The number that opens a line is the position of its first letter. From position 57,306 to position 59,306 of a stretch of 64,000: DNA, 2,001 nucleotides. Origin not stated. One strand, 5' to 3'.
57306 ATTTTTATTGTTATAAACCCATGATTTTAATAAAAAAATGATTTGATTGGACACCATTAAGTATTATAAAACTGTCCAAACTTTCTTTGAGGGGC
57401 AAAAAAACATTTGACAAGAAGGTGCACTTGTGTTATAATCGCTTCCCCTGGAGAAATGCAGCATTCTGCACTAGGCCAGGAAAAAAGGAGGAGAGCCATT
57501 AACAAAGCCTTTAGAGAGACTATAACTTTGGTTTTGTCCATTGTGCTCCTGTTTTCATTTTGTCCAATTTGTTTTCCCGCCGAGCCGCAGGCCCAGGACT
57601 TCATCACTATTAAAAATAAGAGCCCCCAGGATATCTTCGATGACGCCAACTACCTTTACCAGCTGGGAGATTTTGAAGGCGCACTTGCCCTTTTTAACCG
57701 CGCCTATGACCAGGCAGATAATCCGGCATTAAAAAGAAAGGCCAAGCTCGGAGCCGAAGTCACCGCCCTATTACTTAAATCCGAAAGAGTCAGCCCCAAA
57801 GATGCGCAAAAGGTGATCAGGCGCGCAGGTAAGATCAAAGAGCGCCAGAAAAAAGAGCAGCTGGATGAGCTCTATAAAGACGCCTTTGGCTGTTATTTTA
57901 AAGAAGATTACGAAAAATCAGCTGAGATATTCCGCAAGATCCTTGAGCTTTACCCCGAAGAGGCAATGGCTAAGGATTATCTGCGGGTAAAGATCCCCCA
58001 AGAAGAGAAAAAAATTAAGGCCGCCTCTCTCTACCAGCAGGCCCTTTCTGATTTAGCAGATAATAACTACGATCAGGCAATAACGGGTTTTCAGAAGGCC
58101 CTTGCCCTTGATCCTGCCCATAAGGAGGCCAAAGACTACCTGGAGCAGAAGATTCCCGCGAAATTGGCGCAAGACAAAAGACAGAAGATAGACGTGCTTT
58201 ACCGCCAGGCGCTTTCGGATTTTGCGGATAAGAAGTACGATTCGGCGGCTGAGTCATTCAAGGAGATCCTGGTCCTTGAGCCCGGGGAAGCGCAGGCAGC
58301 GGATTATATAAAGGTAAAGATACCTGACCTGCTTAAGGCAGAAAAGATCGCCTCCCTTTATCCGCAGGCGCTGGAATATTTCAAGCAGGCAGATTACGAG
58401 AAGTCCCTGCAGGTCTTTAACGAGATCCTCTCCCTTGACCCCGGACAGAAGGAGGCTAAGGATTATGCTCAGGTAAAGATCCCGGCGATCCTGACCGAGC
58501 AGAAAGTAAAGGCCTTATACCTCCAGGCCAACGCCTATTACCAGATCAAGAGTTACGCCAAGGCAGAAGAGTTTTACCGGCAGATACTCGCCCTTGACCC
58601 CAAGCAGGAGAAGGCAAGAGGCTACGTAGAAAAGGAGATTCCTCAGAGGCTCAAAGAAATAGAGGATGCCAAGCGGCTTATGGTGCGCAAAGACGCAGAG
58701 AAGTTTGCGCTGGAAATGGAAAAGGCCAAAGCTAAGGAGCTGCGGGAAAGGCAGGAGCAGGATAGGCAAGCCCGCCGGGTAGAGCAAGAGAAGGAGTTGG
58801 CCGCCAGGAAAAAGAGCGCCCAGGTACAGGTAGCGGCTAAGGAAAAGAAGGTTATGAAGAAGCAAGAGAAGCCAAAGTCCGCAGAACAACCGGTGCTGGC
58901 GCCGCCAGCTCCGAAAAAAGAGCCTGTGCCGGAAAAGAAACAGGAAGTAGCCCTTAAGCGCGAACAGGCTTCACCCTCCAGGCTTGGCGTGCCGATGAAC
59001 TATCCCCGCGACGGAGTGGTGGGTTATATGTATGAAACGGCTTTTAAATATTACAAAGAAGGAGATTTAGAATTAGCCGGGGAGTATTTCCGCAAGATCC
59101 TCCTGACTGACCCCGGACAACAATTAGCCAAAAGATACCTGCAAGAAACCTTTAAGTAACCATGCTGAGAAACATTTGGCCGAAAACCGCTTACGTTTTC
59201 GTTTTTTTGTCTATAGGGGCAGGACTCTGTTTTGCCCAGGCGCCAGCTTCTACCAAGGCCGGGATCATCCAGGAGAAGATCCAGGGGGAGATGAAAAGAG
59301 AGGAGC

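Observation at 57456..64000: Three-gene two-partner secretion locus: TPR-repeat periplasmic protein, TpsB transporter, giant repeat-rich TpsA exoprotein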

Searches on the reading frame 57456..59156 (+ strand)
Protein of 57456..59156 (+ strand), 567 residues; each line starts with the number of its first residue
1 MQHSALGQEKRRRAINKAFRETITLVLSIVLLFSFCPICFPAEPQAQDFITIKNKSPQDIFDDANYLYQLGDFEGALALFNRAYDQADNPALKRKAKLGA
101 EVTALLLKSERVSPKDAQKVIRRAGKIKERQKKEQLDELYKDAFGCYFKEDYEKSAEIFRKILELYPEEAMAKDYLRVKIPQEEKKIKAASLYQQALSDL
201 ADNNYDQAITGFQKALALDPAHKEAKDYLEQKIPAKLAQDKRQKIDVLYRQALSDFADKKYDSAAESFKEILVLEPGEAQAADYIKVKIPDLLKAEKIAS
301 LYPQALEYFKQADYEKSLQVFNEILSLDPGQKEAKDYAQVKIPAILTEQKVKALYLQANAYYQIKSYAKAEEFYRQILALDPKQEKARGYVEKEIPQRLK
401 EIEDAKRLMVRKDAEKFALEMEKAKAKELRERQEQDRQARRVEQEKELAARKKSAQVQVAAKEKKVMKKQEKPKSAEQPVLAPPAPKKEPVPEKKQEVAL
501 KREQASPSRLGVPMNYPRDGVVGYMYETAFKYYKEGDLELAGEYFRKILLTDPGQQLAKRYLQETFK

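Call 8: search_protein_families(library=pfam, proteins=[window:57456-59156:+], max_evalue=0.01)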
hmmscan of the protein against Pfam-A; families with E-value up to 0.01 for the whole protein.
window:57456-59156:+ (567 aa): 17 families
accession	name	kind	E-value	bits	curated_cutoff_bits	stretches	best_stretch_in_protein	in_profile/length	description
PF07719.23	TPR_2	-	2.8e-28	96.1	27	2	352-383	2-33/34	Tetratricopeptide repeat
PF00515.34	TPR_1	-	4.6e-19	67.8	27.8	1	351-383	1-33/34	Tetratricopeptide repeat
PF13428.12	TPR_14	-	3.3e-14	52.4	23.5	1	352-388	2-38/44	Tetratricopeptide repeat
PF13181.12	TPR_8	-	8.4e-14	50.9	25.7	1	352-383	2-33/34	Tetratricopeptide repeat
PF13174.12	TPR_6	-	8.1e-13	48.5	26.3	0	353-383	2-32/33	Tetratricopeptide repeat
PF13432.12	TPR_16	-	1.1e-11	45.4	32.7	1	351-384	31-64/65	Tetratricopeptide repeat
PF14559.12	TPR_19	-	1e-07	32.6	25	0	200-225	2-27/68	Tetratricopeptide repeat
PF13424.12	TPR_12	-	3e-07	31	30.1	0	351-382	45-76/77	Tetratricopeptide repeat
PF14863.12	Alkyl_sulf_dimr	-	4.7e-07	30.7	26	0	301-337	72-108/139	Alkyl sulfatase dimerisation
PF23558.1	TPR_P4H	-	7.5e-07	29.6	27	0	346-392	37-83/91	Prolyl 4-hydroxylase peptide-substrate-binding domain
PF24575.1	TPR_Slam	-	2.5e-05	25.1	35.2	0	189-223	47-81/104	Surface lipoprotein assembly modifier, N-terminal TPR repeats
PF23914.1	TPR_CcmH_CycH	-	4.4e-05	23.8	42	0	69-169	62-154/158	Cytochrome c-type biogenesis protein H TPR domain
PF14853.12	Fis1_TPR_C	-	7.5e-05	23.3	25.3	0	353-387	3-37/53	Fis1 C-terminal tetratricopeptide repeat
PF13176.12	TPR_7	-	9.6e-05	22.6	27.9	0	353-385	1-33/36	Tetratricopeptide repeat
PF13371.12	TPR_9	-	0.0019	18.6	35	0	55-91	27-63/73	Tetratricopeptide repeat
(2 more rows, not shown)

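Call 9: search_protein_families(library=ncbifam, proteins=[window:57456-59156:+], max_evalue=0.01)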
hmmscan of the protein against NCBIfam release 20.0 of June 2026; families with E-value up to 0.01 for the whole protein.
window:57456-59156:+ (567 aa): 9 families
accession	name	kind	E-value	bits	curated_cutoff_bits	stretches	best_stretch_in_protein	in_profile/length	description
TIGR02552.1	LcrH_SycD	equivalog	1.1e-11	44.6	104.8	0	234-280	7-53/136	SycD/LcrH family type III secretion system chaperone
TIGR03302.1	OM_YfiO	subfamily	2.9e-10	40.1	81.4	0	238-281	26-69/239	outer membrane protein assembly factor BamD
NF040959.1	MamA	equivalog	4.4e-07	29.6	200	0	133-222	68-172/204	magnetosome protein MamA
TIGR02795.1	tol_pal_ybgF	equivalog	2.9e-06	27.8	90.1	0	138-195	4-63/119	tol-pal system protein YbgF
NF042912.1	Amuc_1098_fam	equivalog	5.9e-06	24.6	750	2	304-393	95-197/805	Amuc_1098 family type IV pilus outer membrane protein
NF047507.1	TPR_BatC_Lepto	exception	4.8e-05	22.9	175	0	181-236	88-146/214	TPR repeat-containing protein BatC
TIGR02917.1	PEP_TPR_lipo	equivalog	5.2e-05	21.3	312.2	0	72-335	105-332/899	XrtA/PEP-CTERM system TPR-repeat protein PrsT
NF047371.1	FlcA_CTERM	equivalog_domain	0.0037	15.8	300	0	187-318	120-229/646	periplasmic flagellar collar protein FlcA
NF002725.1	PRK02603.1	equivalog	0.0051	16.8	143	0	171-222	18-68/173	photosystem I assembly protein Ycf3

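Call 11: find_homologous_proteins(query=window:57456-59156:+)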
Query window:57456-59156:+ (567 aa): 13 proteins with E <= 0.001 among 8000 candidates.
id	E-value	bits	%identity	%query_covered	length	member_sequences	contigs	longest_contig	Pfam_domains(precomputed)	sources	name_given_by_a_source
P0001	0.0e+0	1193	100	100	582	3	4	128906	PF14559.13,PF24575.2,PF14863.13,PF00515.35,PF23558.2,PF13424.13,PF13432.13,PF13428.13,PF13181.13,PF07719.24,PF13174.13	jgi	-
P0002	8.1e-190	650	35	91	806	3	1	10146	PF14863.13,PF14853.13,PF23558.2,PF20663.4,PF13428.13,PF25064.2,PF14559.13,PF24575.2,PF13371.13,PF00515.35,PF12895.14,PF13424.13,PF13432.13,PF13181.13,PF07719.24,PF13174.13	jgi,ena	-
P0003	1.1e-149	518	44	62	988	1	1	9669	PF14863.13,PF14853.13,PF13414.13,PF23558.2,PF13176.13,PF20663.4,PF13428.13,PF13374.13,PF14559.13,PF13371.13,PF00515.35,PF13432.13,PF13181.13,PF07719.24,PF13174.13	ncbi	-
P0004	6.4e-143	496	34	95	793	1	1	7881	PF14863.13,PF14853.13,PF20663.4,PF13428.13,PF22205.2,PF14559.13,PF24575.2,PF00515.35,PF13432.13,PF13181.13,PF07719.24,PF13174.13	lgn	-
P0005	2.0e-134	468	32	96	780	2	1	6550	PF14863.13,PF14853.13,PF20663.4,PF13428.13,PF22205.2,PF14559.13,PF24575.2,PF13371.13,PF00515.35,PF13424.13,PF13432.13,PF13181.13,PF07719.24,PF13174.13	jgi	jgi:tetratricopeptide (TPR) repeat protein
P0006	1.8e-119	418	36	93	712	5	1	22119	PF14863.13,PF14853.13,PF00515.35,PF13432.13,PF13181.13,PF07719.24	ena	-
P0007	5.7e-117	410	36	69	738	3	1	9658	PF14559.13,PF24575.2,PF14863.13,PF14853.13,PF00515.35,PF13432.13,PF13428.13,PF07719.24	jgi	jgi:cytochrome c-type biogenesis protein CcmH/NrfG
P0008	8.6e-112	393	35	67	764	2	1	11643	PF14863.13,PF14853.13,PF13414.13,PF13176.13,PF13428.13,PF14559.13,PF24575.2,PF00515.35,PF13432.13,PF13181.13,PF07719.24,PF13174.13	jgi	jgi:tetratricopeptide (TPR) repeat protein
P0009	1.1e-111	393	34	95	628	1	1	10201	PF14559.13,PF24575.2,PF14863.13,PF13424.13,PF13432.13,PF13428.13,PF07719.24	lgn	-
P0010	3.2e-92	328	37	77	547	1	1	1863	PF14863.13,PF14853.13,PF25062.2,PF23558.2,PF01535.27,PF13176.13,PF13428.13,PF25064.2,PF14559.13,PF24575.2,PF00515.35,PF12895.14,PF13424.13,PF13432.13,PF13181.13,PF07719.24,PF13174.13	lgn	-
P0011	2.1e-91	326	38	92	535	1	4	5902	PF14559.13,PF14863.13,PF14853.13,PF00515.35,PF13424.13,PF13432.13,PF13428.13,PF07719.24,PF13174.13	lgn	-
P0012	1.0e-87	313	40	62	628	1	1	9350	PF14863.13,PF14853.13,PF23914.2,PF13414.13,PF23558.2,PF13428.13,PF14559.13,PF13371.13,PF00515.35,PF12895.14,PF13424.13,PF13432.13,PF13181.13,PF07719.24,PF13174.13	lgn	-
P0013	2.4e-5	42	24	61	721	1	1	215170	PF03704.24,PF25060.1,PF13414.13,PF23558.2,PF13374.13,PF24575.2,PF00515.35,PF13424.13,PF14561.13,PF07719.24,PF13174.13,PF20308.5,PF25063.1,PF14853.13,PF13431.13,PF23914.2,PF10579.15,PF13176.13,PF13428.13,PF25064.2,PF14559.13,PF13371.13,PF17874.8,PF22860.3,PF12895.14,PF21033.5,PF13432.13,PF13181.13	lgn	-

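Call 12: find_encoding_contigs(protein=P0001, flank=10000, max_places=4)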
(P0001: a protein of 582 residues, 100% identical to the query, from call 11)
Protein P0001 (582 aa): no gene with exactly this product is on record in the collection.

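Call 13: find_encoding_contigs(protein=P0002, flank=10000, max_places=3)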
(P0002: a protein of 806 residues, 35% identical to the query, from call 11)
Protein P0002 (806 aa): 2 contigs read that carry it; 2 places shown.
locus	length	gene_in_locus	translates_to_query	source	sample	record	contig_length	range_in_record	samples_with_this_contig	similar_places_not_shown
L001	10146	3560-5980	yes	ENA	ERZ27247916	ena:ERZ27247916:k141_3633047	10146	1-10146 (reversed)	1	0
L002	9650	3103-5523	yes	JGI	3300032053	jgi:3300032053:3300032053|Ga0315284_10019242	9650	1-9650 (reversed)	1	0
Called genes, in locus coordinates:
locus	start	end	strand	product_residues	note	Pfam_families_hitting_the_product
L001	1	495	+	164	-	?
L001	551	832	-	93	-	-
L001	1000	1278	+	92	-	PF01527:HTH_Tnp_1, PF13384:HTH_23 (weak), PF13518:HTH_28 (weak)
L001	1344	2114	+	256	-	PF13276:HTH_21, PF00665:rve, PF13683:rve_3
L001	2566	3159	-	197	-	PF13276:HTH_21, PF00665:rve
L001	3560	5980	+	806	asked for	PF13371:TPR_9 (faint), PF00515:TPR_1 (faint), PF07719:TPR_2 (faint), PF12895:ANAPC3 (faint), PF13174:TPR_6 (faint), PF13181:TPR_8 (faint), PF13424:TPR_12 (faint), PF13428:TPR_14 (faint), +8 more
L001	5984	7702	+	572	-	PF08479:POTRA_2, PF03865:ShlB, PF01103:Omp85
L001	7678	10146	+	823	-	?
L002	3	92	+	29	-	?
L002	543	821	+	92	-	PF01527:HTH_Tnp_1, PF13384:HTH_23 (weak), PF13518:HTH_28 (weak)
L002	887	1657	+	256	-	PF13276:HTH_21, PF00665:rve, PF13683:rve_3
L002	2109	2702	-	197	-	PF13276:HTH_21, PF00665:rve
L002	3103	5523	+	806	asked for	PF13371:TPR_9 (faint), PF00515:TPR_1 (faint), PF07719:TPR_2 (faint), PF12895:ANAPC3 (faint), PF13174:TPR_6 (faint), PF13181:TPR_8 (faint), PF13424:TPR_12 (faint), PF13428:TPR_14 (faint), +8 more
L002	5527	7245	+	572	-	PF08479:POTRA_2, PF03865:ShlB, PF01103:Omp85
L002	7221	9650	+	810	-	?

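Call 14: find_encoding_contigs(protein=P0003, flank=10000, max_places=3)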
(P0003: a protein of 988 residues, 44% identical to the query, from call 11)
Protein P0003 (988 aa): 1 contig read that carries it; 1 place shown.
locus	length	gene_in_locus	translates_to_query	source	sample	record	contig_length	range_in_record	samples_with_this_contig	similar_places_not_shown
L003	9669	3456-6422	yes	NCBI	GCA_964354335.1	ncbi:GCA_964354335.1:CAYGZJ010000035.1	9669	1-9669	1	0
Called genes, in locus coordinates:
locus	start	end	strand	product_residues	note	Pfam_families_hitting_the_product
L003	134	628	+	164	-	PF00258:Flavodoxin_1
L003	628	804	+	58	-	-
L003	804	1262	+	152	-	PF01243:PNPOx_N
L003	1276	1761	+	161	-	PF02915:Rubrerythrin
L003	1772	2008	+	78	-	PF00462:Glutaredoxin, PF13417:GST_N_3 (weak)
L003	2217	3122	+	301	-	PF00890:FAD_binding_2 (faint), PF01946:Thi4 (faint), PF03486:HI0933_like (faint), PF07992:Pyr_redox_2, PF12831:FAD_oxidored (faint), PF13738:Pyr_redox_3, PF00070:Pyr_redox (weak)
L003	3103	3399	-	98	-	-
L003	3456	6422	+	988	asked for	PF13371:TPR_9 (faint), PF14863:Alkyl_sulf_dimr (faint), PF00515:TPR_1 (faint), PF07719:TPR_2 (faint), PF13174:TPR_6 (faint), PF13176:TPR_7 (faint), PF13181:TPR_8 (faint), PF13374:TPR_10 (faint), +7 more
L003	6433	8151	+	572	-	PF07244:POTRA (faint), PF08479:POTRA_2, PF03865:ShlB, PF01103:Omp85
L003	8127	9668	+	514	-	?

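Call 15: find_encoding_contigs(protein=P0006, flank=10000, max_places=3)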
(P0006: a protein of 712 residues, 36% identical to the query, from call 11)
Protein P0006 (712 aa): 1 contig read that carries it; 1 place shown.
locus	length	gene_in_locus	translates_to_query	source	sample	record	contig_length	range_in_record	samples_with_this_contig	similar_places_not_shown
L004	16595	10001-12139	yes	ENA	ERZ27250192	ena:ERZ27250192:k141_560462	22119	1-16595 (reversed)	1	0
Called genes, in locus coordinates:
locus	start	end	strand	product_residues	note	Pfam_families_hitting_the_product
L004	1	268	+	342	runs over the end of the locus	PF03773:ArsP_1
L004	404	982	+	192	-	PF02082:Rrf2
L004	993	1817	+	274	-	PF00037:Fer4, PF12797:Fer4_2 (faint), PF12837:Fer4_6, PF12838:Fer4_7 (faint), PF13237:Fer4_10, PF14697:Fer4_21 (weak), PF13187:Fer4_9 (weak), PF27217:AF_0155, +2 more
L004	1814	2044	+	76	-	-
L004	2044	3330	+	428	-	PF03063:Prismane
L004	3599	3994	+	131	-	PF01880:Desulfoferrodox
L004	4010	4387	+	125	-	-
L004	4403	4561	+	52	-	PF00301:Rubredoxin, PF21349:RUBY_RBDX (faint)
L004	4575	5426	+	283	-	PF00578:AhpC-TSA, PF08534:Redoxin, PF01329:Pterin_4a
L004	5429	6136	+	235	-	PF00970:FAD_binding_6 (weak), PF00175:NAD_binding_1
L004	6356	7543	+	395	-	PF00753:Lactamase_B, PF19583:ODP, PF00258:Flavodoxin_1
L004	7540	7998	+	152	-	PF01243:PNPOx_N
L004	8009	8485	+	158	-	PF02915:Rubrerythrin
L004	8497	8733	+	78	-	PF00462:Glutaredoxin, PF13417:GST_N_3 (weak)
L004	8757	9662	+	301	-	PF00890:FAD_binding_2 (faint), PF01946:Thi4 (faint), PF03486:HI0933_like (faint), PF07992:Pyr_redox_2, PF12831:FAD_oxidored (faint), PF13738:Pyr_redox_3, PF00070:Pyr_redox (weak)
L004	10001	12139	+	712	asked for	PF14863:Alkyl_sulf_dimr (faint), PF00515:TPR_1 (faint), PF13432:TPR_16 (faint), PF07719:TPR_2 (faint), PF13181:TPR_8 (faint), PF14853:Fis1_TPR_C (faint)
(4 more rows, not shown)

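Call 16: find_encoding_contigs(protein=P0008, flank=10000, max_places=3)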
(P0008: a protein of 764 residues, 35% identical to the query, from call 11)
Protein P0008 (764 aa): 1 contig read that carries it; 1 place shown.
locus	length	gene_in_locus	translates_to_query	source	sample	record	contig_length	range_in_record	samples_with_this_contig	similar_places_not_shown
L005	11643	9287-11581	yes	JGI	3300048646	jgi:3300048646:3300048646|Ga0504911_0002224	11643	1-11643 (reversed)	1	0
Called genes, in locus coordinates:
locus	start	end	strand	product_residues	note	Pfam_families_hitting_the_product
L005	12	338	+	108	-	PF07784:DUF1622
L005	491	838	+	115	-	PF02082:Rrf2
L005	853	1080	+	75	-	-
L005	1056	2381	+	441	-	PF03063:Prismane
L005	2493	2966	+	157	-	PF01880:Desulfoferrodox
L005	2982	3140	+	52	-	PF00301:Rubredoxin, PF21349:RUBY_RBDX (faint)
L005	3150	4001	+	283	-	PF00578:AhpC-TSA, PF08534:Redoxin, PF01329:Pterin_4a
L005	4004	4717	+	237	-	PF00970:FAD_binding_6, PF00175:NAD_binding_1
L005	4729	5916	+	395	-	PF00753:Lactamase_B, PF19583:ODP, PF00258:Flavodoxin_1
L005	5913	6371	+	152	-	PF01243:PNPOx_N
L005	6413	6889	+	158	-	PF02915:Rubrerythrin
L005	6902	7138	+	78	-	PF00462:Glutaredoxin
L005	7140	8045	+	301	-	PF00890:FAD_binding_2 (faint), PF01946:Thi4 (faint), PF03486:HI0933_like (faint), PF07992:Pyr_redox_2, PF12831:FAD_oxidored (faint), PF13450:NAD_binding_8 (faint), PF13738:Pyr_redox_3, PF00070:Pyr_redox (weak)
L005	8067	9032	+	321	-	PF03773:ArsP_1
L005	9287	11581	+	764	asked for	PF00515:TPR_1 (faint), PF13432:TPR_16 (faint), PF14863:Alkyl_sulf_dimr (faint), PF24575:TPR_Slam (faint), PF07719:TPR_2 (faint), PF13174:TPR_6 (faint), PF13176:TPR_7 (faint), PF13181:TPR_8 (faint), +4 more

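Call 17: find_encoding_contigs(protein=P0009, flank=10000, max_places=3)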
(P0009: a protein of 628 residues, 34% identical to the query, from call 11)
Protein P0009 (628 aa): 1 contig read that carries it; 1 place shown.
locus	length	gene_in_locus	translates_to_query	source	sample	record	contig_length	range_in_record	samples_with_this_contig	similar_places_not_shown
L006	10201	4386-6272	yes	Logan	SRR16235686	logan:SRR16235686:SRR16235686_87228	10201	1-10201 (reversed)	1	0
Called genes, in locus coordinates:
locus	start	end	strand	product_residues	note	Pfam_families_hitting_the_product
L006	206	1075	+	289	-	PF00528:BPD_transp_1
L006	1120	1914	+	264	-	PF12911:OppC_N, PF00528:BPD_transp_1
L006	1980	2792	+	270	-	PF00005:ABC_tran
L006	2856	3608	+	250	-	PF00005:ABC_tran, PF13304:AAA_21 (faint)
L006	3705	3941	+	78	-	PF04014:MazE_antitoxin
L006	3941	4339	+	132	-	PF01850:PIN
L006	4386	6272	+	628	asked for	PF07719:TPR_2 (faint), PF13424:TPR_12 (faint), PF13428:TPR_14 (faint), PF13432:TPR_16 (faint), PF14559:TPR_19 (faint), PF24575:TPR_Slam (faint), PF14863:Alkyl_sulf_dimr (faint)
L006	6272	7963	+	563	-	PF08479:POTRA_2, PF03865:ShlB, PF01103:Omp85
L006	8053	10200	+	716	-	?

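Call 18: find_encoding_contigs(protein=P0007, flank=10000, max_places=3)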
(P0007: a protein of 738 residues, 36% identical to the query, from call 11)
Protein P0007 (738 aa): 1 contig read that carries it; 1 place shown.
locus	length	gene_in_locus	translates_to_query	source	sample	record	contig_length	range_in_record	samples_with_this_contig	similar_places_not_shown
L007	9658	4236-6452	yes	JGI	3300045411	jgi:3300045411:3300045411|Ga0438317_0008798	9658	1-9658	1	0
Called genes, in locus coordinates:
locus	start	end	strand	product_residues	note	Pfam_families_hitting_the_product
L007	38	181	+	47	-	PF01329:Pterin_4a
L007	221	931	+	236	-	PF00175:NAD_binding_1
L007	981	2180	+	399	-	PF00753:Lactamase_B, PF19583:ODP, PF00258:Flavodoxin_1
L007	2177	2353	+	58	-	PF02915:Rubrerythrin (weak)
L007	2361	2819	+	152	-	PF01243:PNPOx_N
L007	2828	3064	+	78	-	PF00462:Glutaredoxin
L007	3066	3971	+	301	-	PF00890:FAD_binding_2 (faint), PF01134:GIDA (faint), PF01266:DAO (faint), PF01946:Thi4 (faint), PF03486:HI0933_like (faint), PF07992:Pyr_redox_2, PF13738:Pyr_redox_3, PF00070:Pyr_redox (weak), +2 more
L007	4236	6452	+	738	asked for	PF14863:Alkyl_sulf_dimr (faint), PF00515:TPR_1 (faint), PF07719:TPR_2 (faint), PF13428:TPR_14 (faint), PF13432:TPR_16 (faint), PF14559:TPR_19 (faint), PF24575:TPR_Slam (faint), PF14853:Fis1_TPR_C (faint)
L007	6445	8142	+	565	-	PF08479:POTRA_2, PF03865:ShlB, PF01103:Omp85 (weak)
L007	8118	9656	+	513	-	?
